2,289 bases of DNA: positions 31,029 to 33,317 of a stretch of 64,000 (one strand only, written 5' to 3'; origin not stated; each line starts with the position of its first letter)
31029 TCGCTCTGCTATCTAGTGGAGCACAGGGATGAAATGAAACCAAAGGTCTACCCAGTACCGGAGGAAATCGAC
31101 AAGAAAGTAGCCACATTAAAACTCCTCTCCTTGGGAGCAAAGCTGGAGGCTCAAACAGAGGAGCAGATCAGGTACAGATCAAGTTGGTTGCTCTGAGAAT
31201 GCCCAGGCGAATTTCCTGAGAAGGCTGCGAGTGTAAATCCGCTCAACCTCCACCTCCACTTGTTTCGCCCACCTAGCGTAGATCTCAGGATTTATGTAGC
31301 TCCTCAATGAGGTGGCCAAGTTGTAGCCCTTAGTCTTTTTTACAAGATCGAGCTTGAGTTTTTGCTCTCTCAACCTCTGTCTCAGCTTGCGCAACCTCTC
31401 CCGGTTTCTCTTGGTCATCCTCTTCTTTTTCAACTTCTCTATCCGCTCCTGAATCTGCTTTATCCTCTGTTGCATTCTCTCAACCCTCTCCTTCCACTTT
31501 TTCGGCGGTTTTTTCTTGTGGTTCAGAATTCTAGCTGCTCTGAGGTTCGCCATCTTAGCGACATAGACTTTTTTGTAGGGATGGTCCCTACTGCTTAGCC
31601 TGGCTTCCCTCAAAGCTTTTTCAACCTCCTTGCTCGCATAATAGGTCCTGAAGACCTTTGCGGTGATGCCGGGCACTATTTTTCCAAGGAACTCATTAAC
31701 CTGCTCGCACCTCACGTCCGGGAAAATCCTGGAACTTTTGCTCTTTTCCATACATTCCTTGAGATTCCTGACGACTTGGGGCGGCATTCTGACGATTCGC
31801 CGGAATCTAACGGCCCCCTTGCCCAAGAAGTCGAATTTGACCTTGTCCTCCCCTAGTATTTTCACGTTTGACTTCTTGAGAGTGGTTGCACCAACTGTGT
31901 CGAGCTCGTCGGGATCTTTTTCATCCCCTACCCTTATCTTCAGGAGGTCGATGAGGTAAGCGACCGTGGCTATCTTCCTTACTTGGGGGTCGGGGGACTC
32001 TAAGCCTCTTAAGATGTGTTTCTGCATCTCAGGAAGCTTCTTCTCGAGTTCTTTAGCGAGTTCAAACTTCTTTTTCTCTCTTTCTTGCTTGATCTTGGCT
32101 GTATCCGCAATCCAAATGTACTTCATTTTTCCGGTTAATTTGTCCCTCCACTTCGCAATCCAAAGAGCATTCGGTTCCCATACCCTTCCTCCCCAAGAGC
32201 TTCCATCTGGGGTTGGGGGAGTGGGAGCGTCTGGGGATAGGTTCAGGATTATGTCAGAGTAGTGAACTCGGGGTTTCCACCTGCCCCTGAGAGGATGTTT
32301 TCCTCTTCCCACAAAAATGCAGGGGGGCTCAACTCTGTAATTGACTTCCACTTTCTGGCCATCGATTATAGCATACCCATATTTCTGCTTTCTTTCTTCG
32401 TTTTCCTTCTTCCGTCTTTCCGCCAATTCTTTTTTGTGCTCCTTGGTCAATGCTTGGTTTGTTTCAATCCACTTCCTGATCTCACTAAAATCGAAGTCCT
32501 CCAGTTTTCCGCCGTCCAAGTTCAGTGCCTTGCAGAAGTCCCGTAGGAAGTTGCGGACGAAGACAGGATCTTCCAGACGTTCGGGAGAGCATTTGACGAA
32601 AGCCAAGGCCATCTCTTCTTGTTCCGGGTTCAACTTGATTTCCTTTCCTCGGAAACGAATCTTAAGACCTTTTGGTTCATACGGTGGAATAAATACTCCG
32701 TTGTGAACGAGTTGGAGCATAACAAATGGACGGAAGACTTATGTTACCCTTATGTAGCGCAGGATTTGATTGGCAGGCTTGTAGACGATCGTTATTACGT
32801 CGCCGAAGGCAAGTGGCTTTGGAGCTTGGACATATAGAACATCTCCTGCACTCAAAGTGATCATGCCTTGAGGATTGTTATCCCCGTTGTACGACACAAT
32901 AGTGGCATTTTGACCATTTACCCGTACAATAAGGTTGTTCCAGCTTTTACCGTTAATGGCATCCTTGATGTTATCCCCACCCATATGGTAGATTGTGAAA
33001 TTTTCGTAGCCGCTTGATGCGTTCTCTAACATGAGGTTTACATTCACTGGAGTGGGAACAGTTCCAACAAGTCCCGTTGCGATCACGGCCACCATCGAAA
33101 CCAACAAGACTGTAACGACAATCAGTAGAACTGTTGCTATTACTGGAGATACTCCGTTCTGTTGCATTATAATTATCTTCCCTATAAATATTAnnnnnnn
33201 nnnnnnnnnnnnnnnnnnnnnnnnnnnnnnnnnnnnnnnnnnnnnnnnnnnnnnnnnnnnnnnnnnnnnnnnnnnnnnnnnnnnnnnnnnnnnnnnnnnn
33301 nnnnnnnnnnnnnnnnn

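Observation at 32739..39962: Non-canonical type IV filament locus combining an ArlH-like pseudo-ATPase, a TadZ/CpaE-like MinD ATPase, and ArlI/ArlJ, with no ArlF/G/X/CDE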

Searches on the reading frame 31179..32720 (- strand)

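Call 3: search_protein_families(library=pfam, proteins=[window:31179-32720:-], max_evalue=0.01)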
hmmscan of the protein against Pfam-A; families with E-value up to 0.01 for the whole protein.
window:31179-32720:- (513 aa): 4 families
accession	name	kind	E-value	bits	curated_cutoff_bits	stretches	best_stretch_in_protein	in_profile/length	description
PF01028.25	Topoisom_I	-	2.3e-59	201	23.7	1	208-433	2-227/228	Eukaryotic DNA topoisomerase I, catalytic core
PF02919.20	Topoisom_I_N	-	3.5e-53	180.7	25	1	4-203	6-212/213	Eukaryotic DNA topoisomerase I, DNA binding fragment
PF14370.11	Topo_C_assoc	-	2.4e-16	59.8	25.1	1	448-509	2-63/70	C-terminal topoisomerase domain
PF13413.12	HTH_25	-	2.9e-05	24.2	24.6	1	46-71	35-60/62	Helix-turn-helix domain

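Call 4: search_protein_families(library=ncbifam, proteins=[window:31179-32720:-], max_evalue=0.01)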
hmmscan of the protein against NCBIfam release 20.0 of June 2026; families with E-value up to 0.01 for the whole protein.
window:31179-32720:- (513 aa): 0 families

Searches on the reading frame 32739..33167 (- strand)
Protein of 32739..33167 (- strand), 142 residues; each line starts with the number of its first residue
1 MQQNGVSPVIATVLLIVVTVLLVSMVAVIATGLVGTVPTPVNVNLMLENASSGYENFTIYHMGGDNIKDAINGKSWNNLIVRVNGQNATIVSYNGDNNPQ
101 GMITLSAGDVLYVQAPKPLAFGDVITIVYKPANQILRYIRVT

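Call 3: search_protein_families(library=pfam, proteins=[window:32739-33167:-], max_evalue=0.01)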
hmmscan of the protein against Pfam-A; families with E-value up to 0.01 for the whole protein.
window:32739-33167:- (142 aa): 1 family
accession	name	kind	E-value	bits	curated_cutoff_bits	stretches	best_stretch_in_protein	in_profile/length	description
PF07790.16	Pilin_N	-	2.2e-13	51.3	25.2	1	4-69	1-66/78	Archaeal Type IV pilin, N-terminal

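Call 4: search_protein_families(library=ncbifam, proteins=[window:32739-33167:-], max_evalue=0.01)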
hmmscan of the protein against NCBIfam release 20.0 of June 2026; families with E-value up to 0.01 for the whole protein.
window:32739-33167:- (142 aa): 2 families
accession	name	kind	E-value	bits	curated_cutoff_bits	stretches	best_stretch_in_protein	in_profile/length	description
NF046073.1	UpsA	equivalog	0.00083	19.5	130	1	4-63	2-66/136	pilin subunit UpsA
TIGR02537.2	arch_flag_Nterm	domain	0.0086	15.6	20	0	5-33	4-32/33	archaellin/type IV pilin N-terminal domain-containing protein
